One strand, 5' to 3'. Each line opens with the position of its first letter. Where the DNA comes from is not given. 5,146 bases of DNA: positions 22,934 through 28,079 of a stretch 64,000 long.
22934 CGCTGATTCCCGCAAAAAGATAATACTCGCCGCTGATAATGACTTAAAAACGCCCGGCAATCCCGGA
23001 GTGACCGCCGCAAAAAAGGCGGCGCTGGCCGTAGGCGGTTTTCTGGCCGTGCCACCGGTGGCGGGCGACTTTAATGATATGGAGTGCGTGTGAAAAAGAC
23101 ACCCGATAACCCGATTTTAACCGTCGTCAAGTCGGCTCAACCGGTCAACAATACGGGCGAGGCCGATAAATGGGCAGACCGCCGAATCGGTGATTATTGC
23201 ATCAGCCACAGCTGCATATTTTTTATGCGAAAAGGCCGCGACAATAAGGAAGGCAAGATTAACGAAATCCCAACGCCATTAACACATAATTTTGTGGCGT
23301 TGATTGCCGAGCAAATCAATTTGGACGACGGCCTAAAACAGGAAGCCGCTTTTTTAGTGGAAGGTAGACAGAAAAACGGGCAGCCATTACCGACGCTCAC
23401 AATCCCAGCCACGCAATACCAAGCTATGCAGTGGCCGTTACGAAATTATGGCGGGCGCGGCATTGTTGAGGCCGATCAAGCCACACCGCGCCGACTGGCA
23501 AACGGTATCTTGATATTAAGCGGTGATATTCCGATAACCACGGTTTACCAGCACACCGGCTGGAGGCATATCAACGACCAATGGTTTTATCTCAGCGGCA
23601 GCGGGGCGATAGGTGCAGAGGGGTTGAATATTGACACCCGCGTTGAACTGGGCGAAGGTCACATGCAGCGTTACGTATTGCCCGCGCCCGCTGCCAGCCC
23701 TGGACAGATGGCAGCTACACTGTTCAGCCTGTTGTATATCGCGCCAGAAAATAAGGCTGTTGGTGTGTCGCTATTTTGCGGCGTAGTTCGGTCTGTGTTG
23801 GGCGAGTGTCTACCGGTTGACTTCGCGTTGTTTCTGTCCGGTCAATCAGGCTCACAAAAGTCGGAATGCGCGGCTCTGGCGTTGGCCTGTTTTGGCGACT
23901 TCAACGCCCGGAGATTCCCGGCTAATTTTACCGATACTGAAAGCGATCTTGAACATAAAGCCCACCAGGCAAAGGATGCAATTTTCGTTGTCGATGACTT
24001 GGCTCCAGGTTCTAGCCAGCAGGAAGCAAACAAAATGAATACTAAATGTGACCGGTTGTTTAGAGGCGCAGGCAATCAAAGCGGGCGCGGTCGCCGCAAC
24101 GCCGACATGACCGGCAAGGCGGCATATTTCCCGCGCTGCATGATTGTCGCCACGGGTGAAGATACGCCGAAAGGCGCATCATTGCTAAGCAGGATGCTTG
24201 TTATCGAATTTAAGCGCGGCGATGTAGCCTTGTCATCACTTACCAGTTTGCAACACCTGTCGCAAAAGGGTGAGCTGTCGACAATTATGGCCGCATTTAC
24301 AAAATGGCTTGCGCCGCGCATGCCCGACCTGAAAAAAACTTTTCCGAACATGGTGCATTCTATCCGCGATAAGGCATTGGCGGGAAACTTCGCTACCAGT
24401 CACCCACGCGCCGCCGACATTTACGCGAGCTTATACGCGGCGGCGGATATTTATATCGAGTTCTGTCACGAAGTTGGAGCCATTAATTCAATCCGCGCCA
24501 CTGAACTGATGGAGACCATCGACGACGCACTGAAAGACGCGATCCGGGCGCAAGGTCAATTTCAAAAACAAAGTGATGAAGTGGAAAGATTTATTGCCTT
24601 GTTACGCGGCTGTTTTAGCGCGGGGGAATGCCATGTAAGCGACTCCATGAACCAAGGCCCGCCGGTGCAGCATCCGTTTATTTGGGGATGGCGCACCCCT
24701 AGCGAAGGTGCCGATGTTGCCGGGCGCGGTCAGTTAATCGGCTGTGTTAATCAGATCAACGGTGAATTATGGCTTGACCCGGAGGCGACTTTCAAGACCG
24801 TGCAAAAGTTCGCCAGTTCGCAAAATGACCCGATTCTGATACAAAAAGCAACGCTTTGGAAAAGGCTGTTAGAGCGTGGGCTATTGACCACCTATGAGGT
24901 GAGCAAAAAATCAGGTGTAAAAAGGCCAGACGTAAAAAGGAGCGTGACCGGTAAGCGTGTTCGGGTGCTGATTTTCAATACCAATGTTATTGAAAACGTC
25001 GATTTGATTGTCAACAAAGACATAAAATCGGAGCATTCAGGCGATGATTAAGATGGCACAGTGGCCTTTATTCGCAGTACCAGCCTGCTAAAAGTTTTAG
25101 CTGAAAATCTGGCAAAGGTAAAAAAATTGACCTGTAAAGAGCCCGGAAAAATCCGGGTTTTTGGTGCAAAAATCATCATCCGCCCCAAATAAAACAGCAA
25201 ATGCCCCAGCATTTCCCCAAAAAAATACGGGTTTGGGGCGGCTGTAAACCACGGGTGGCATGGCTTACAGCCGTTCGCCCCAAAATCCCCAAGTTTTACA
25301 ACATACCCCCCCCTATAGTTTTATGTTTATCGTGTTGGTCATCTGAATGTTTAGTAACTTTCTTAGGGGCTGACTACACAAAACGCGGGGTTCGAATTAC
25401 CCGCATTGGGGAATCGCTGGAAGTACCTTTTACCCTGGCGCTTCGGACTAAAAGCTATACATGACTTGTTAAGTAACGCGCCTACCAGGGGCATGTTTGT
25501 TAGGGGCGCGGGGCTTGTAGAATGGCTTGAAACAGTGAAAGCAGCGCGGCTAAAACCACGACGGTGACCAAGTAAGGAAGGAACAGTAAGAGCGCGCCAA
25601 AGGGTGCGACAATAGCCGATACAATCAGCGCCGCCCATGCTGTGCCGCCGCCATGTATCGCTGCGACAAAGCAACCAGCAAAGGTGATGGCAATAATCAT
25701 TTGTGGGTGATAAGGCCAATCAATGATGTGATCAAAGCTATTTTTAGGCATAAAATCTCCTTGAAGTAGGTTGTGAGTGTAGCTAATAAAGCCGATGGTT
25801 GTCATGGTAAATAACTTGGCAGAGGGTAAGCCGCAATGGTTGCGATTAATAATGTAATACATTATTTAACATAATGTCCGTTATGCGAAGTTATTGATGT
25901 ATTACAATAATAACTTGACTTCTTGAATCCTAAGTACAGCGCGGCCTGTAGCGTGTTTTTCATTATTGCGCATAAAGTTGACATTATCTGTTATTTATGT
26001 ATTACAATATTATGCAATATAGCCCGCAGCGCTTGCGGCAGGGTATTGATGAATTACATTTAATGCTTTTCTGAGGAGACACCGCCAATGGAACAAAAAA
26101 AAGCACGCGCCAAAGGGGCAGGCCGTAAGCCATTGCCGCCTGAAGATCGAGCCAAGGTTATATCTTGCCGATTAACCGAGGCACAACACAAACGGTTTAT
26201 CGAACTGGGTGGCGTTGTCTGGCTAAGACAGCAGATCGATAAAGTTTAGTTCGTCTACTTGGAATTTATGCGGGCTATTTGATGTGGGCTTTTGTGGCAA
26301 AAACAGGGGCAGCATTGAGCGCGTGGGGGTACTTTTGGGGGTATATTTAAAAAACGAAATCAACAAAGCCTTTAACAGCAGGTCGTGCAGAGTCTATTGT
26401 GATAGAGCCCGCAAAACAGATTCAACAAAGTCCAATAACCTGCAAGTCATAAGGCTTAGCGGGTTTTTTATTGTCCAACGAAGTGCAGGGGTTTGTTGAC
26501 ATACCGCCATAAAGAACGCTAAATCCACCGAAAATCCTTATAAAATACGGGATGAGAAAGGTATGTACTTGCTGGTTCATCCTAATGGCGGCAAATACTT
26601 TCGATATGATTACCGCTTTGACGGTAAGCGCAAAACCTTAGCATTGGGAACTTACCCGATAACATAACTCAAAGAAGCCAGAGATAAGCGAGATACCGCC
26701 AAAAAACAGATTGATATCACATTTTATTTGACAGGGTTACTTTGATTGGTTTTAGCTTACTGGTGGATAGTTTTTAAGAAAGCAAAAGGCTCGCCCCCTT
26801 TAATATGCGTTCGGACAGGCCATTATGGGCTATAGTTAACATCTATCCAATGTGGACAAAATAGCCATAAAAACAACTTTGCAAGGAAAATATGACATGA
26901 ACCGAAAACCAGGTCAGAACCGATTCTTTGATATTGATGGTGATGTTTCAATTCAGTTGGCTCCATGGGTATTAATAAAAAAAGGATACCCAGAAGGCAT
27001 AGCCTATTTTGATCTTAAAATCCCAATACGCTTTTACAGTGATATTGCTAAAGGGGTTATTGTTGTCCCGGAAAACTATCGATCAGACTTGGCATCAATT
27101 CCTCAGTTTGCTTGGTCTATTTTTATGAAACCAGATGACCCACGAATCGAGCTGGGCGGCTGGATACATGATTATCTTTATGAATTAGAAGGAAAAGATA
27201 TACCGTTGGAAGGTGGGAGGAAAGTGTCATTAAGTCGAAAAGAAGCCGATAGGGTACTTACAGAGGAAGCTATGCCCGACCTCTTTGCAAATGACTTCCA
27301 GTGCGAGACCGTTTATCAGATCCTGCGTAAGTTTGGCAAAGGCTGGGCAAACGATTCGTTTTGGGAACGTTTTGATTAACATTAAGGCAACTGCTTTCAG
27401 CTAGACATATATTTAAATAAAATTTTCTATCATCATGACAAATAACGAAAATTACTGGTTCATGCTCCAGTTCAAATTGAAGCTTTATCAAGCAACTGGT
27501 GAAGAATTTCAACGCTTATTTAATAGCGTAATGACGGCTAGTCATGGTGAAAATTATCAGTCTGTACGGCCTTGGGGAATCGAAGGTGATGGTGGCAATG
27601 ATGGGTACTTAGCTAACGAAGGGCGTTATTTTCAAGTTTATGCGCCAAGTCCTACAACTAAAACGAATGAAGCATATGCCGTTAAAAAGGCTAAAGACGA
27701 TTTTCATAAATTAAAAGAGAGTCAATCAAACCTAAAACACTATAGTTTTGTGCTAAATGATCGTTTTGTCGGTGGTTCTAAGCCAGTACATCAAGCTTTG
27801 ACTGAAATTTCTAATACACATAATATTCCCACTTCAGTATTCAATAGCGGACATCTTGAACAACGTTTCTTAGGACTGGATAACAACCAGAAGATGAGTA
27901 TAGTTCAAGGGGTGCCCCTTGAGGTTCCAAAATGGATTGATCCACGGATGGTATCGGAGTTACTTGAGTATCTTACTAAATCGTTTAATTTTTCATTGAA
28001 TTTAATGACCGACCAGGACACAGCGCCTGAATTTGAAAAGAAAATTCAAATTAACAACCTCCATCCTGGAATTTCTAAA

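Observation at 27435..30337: Overlapping effector / small adaptor / SMC-like ABC ATPase trio: a Lamassu/ABC-3C-like conflict system with an uncharacterised effector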

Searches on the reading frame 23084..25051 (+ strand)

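Call 4: search_protein_families(library=pfam, proteins=[window:23084-25051:+], max_evalue=0.1)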
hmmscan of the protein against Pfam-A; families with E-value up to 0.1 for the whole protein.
window:23084-25051:+ (655 aa): 2 families
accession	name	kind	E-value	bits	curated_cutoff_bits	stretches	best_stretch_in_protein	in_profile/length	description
PF01473.26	Choline_bind_1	-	0.00021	21.9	20.5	1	158-175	1-18/19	Putative cell wall binding repeat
PF01978.25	TrmB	-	0.022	15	25.6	1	592-621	14-43/68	Sugar-specific transcriptional regulator TrmB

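Call 5: search_protein_families(library=padloc, proteins=[window:23084-25051:+], max_evalue=0.1)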
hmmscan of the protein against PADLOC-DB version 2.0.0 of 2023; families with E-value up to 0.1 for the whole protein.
window:23084-25051:+ (655 aa): 0 families

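Call 6: search_protein_families(library=ncbifam, proteins=[window:23084-25051:+], max_evalue=0.1)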
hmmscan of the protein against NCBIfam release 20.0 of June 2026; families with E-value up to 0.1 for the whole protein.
window:23084-25051:+ (655 aa): 0 families

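Call 80: search_protein_families(library=phrogs, proteins=[window:23084-25051:+], max_evalue=0.001)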
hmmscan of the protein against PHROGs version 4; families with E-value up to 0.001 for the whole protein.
window:23084-25051:+ (655 aa): 1 family
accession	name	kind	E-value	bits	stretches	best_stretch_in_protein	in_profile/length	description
phrog_1139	-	DNA, RNA and nucleotide metabolism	2.2e-08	33.6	1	249-505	547-796/895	DNA primase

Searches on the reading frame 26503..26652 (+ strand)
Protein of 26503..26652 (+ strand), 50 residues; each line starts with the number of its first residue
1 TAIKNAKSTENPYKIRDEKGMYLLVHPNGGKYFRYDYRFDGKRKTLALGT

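Call 111: search_protein_families(library=pfam, proteins=[window:26503-26652:+], max_evalue=1)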
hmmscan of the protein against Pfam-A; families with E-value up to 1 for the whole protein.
window:26503-26652:+ (50 aa): 2 families
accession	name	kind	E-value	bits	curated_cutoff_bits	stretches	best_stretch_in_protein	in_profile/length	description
PF13356.12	Arm-DNA-bind_3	-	1.1e-11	45.1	27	1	1-50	4-50/83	Arm DNA-binding domain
PF02922.24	CBM_48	-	0.18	12.6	22.4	1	6-43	34-72/83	Carbohydrate-binding module 48 (Isoamylase N-terminal domain)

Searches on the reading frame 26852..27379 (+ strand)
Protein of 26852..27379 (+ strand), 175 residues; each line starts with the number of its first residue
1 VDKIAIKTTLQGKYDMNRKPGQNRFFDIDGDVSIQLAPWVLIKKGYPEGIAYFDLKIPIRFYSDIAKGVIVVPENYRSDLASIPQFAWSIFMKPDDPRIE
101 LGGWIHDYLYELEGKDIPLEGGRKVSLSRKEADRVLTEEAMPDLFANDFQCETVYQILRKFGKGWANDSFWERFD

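Call 4: search_protein_families(library=pfam, proteins=[window:26852-27379:+], max_evalue=0.1)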
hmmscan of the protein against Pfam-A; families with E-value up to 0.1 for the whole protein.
window:26852-27379:+ (175 aa): 1 family
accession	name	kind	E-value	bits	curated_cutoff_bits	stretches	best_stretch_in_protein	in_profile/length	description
PF07087.16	DUF1353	-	7.2e-10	38.8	22.5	1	62-155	9-88/91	Protein of unknown function (DUF1353)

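Call 5: search_protein_families(library=padloc, proteins=[window:26852-27379:+], max_evalue=0.1)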
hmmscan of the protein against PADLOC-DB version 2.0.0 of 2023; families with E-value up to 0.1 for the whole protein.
window:26852-27379:+ (175 aa): 0 families

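Call 6: search_protein_families(library=ncbifam, proteins=[window:26852-27379:+], max_evalue=0.1)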
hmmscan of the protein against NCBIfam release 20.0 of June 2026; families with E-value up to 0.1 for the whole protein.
window:26852-27379:+ (175 aa): 0 families

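Call 80: search_protein_families(library=phrogs, proteins=[window:26852-27379:+], max_evalue=0.001)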
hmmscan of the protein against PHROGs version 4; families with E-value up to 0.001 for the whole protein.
window:26852-27379:+ (175 aa): 1 family
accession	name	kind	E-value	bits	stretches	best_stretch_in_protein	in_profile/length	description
phrog_1158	-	tail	5e-18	66.5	1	52-168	23-133/205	tail assembly chaperone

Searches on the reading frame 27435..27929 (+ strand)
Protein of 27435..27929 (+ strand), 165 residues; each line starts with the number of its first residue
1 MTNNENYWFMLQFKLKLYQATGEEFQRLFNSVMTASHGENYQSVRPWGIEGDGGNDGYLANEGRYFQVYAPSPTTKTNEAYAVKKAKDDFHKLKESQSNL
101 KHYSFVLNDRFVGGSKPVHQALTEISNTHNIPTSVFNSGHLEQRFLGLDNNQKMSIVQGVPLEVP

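Call 81: search_protein_representatives(protein=window:27435-27929:+)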
Query: 165 residues. Proteins with E-value up to 0.001 (for the whole library): 932; up to 1e-10: 400; up to 1e-30: 12. The best 150 are listed.
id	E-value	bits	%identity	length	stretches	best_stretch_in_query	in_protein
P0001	1.0e-100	350.9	95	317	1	1-165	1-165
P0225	1.0e-44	168.9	51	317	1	5-165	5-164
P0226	2.0e-35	138.7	42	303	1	5-164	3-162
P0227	1.5e-34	135.9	45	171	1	5-159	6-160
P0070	4.7e-34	134.2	44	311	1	6-161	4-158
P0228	6.7e-34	133.7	43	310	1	6-162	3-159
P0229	9.6e-34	133.2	43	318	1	5-163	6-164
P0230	1.3e-33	132.8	42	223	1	5-162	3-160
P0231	3.4e-32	128.1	39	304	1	6-165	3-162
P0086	1.8e-31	125.8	42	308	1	5-161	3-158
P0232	2.6e-31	125.3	42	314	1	2-163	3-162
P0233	3.6e-31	124.8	43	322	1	4-162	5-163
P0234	1.1e-30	123.3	41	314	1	2-161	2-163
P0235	3.3e-29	118.5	42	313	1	10-165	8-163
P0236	1.0e-28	116.9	41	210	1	5-165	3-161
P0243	3.3e-25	105.4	41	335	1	3-161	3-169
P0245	5.9e-25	104.6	40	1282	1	5-156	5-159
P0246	7.5e-25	104.3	47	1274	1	11-148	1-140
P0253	8.7e-24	100.8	40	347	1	5-165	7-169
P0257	4.0e-23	98.7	38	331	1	9-146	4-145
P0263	8.6e-23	97.6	40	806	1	6-148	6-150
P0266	1.5e-22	96.8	39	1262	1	5-154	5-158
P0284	1.1e-21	94.1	38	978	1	6-152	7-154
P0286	1.2e-21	93.9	40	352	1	10-157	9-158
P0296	6.6e-21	91.5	38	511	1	5-151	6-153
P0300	8.0e-21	91.2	42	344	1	10-158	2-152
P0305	1.6e-20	90.2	36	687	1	1-161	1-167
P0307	2.5e-20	89.6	38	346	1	11-156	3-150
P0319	1.3e-19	87.2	41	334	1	14-158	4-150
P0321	2.2e-19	86.5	34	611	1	1-156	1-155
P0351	3.4e-18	82.7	38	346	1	6-152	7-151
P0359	5.7e-18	81.9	37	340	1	9-159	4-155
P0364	1.0e-17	81.1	36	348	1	12-157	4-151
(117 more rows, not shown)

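Call 82: search_protein_families(library=pfam, proteins=[P0245, P0246, P0266, P0263, P0284, P0305, P0321, P0296], max_evalue=0.001)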
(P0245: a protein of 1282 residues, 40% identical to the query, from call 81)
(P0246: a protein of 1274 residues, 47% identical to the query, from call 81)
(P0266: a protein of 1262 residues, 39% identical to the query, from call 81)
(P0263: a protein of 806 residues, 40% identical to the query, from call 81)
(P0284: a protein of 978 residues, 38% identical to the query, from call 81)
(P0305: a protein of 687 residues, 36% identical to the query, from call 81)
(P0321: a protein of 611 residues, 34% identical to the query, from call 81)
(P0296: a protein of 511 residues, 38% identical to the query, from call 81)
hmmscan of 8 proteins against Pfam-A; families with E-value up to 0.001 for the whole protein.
P0245 (1282 aa): 3 families
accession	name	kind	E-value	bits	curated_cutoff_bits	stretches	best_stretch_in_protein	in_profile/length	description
PF14559.12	TPR_19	-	4.7e-06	27.3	25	0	226-278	5-57/68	Tetratricopeptide repeat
PF13428.12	TPR_14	-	0.00026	21.8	23.5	0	631-662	2-33/44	Tetratricopeptide repeat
PF20698.3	PIN-TPR-GreABC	-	0.00049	20.8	27.8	0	961-1095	1-134/138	PIN domain associated with the TPR-GreAB-C-PIN system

P0246 (1274 aa): 4 families
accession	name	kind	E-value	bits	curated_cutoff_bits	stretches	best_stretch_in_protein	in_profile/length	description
PF20698.3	PIN-TPR-GreABC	-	9.6e-09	36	27.8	1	949-1084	1-135/138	PIN domain associated with the TPR-GreAB-C-PIN system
PF14559.12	TPR_19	-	3.5e-05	24.5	25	0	212-248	2-38/68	Tetratricopeptide repeat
PF13428.12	TPR_14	-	7e-05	23.6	23.5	0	206-243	6-43/44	Tetratricopeptide repeat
PF13181.12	TPR_8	-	0.00057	20.3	25.7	0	315-337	12-34/34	Tetratricopeptide repeat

P0266 (1262 aa): 3 families
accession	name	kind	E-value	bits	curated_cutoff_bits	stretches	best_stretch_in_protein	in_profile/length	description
PF14559.12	TPR_19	-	7.1e-05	23.5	25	1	230-278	9-57/68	Tetratricopeptide repeat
PF13181.12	TPR_8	-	0.00017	22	25.7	0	247-279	2-34/34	Tetratricopeptide repeat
PF13428.12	TPR_14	-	0.00022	22.1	23.5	0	213-255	2-44/44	Tetratricopeptide repeat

P0263 (806 aa): 1 family
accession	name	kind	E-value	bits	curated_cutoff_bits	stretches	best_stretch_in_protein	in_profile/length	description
PF13428.12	TPR_14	-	1.8e-05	25.4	23.5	0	213-253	3-43/44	Tetratricopeptide repeat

P0284 (978 aa): 1 family
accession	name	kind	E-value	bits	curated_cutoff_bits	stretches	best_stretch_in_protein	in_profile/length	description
PF14559.12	TPR_19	-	0.00019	22.2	25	0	226-277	6-57/68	Tetratricopeptide repeat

P0305 (687 aa): 0 families

P0321 (611 aa): 3 families
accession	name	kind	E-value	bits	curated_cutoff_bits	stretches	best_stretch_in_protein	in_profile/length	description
PF05729.18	NACHT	-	3e-17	63.4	26.7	1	247-388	3-166/167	NACHT domain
PF20720.3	nSTAND3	-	1.9e-05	24.9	27.2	1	238-374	11-129/155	Novel STAND NTPase 3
PF13481.12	AAA_25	-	0.00097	19.2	27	0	229-272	16-61/195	AAA domain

P0296 (511 aa): 0 families

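Call 83: search_protein_families(library=padloc, proteins=[P0245, P0246, P0266, P0263, P0284, P0305, P0321, P0296], max_evalue=0.001)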
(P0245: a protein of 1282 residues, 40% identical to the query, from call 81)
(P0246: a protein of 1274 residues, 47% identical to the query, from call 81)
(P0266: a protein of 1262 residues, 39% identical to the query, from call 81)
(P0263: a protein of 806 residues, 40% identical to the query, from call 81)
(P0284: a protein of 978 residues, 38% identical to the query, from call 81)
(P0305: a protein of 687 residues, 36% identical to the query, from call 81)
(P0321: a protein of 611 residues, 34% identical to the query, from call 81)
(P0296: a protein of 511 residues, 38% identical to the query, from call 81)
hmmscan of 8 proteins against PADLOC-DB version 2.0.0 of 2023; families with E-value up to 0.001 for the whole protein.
P0245 (1282 aa): 1 family
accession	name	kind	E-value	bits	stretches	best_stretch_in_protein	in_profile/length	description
PDLC03852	LmuA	-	5.3e-07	27.9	1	16-131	14-137/336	-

P0246 (1274 aa): 1 family
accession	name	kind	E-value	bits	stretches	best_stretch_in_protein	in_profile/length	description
PDLC03852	LmuA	-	7e-07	27.5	1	12-109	20-121/336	-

P0266 (1262 aa): 1 family
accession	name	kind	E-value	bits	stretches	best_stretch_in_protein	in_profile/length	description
PDLC03852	LmuA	-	5.9e-09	34.3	1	15-126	13-126/336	-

P0263 (806 aa): 1 family
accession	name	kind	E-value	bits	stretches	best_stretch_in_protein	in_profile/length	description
PDLC03852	LmuA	-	7.3e-06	24.2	1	14-128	12-130/336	-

P0284 (978 aa): 1 family
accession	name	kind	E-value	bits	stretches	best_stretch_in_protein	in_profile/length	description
PDLC03852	LmuA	-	3e-08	32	1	14-130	12-135/336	-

P0305 (687 aa): 1 family
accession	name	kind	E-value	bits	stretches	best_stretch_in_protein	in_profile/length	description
PDLC03852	LmuA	-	0.00087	17.3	0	15-110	13-110/336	-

P0321 (611 aa): 2 families
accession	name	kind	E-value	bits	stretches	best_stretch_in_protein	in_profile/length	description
PDLC02195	IetA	-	3.1e-06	24.8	1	183-267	73-160/395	-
PDLC03852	LmuA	-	7.2e-06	24.2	1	14-128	12-130/336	-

P0296 (511 aa): 1 family
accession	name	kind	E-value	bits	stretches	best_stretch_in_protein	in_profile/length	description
PDLC03852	LmuA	-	4.4e-06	24.9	1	21-132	19-139/336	-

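Call 93: search_protein_families(library=padloc, proteins=[P0253, P0286, P0300, P0307, P0351, P0359, P0364, P0319, P0243, P0257], max_evalue=0.00001)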
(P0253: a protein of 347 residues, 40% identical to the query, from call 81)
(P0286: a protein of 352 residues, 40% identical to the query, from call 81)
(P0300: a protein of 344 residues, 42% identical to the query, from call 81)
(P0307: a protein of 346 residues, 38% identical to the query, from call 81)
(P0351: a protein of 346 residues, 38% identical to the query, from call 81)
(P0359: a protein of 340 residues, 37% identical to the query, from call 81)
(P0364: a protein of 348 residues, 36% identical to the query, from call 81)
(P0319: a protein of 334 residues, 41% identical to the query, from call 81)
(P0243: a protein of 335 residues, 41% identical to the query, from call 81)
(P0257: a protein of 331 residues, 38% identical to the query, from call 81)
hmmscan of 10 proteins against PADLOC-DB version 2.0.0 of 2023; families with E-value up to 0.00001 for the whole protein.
P0253 (347 aa): 1 family
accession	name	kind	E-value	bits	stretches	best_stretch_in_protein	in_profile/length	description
PDLC03852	LmuA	-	9.3e-08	30.4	1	25-112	21-112/336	-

P0286 (352 aa): 1 family
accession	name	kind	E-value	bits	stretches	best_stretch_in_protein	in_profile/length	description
PDLC03852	LmuA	-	4.3e-08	31.5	1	19-109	18-112/336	-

P0300 (344 aa): 1 family
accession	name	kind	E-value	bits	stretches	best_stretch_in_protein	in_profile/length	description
PDLC03852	LmuA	-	1.1e-06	26.9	1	18-103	24-113/336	-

P0307 (346 aa): 1 family
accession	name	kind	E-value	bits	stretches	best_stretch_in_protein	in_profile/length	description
PDLC03852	LmuA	-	2.9e-09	35.4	1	13-104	19-115/336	-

P0351 (346 aa): 1 family
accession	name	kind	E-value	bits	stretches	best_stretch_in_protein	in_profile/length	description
PDLC03852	LmuA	-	9.4e-07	27.1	1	12-105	10-109/336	-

P0359 (340 aa): 1 family
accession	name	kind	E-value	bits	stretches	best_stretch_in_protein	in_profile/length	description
PDLC03852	LmuA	-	1.1e-08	33.4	1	15-107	18-115/336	-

P0364 (348 aa): 0 families

P0319 (334 aa): 1 family
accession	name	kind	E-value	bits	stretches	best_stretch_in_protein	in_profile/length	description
PDLC03852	LmuA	-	1.8e-07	29.4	1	11-136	19-153/336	-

P0243 (335 aa): 0 families

P0257 (331 aa): 0 families
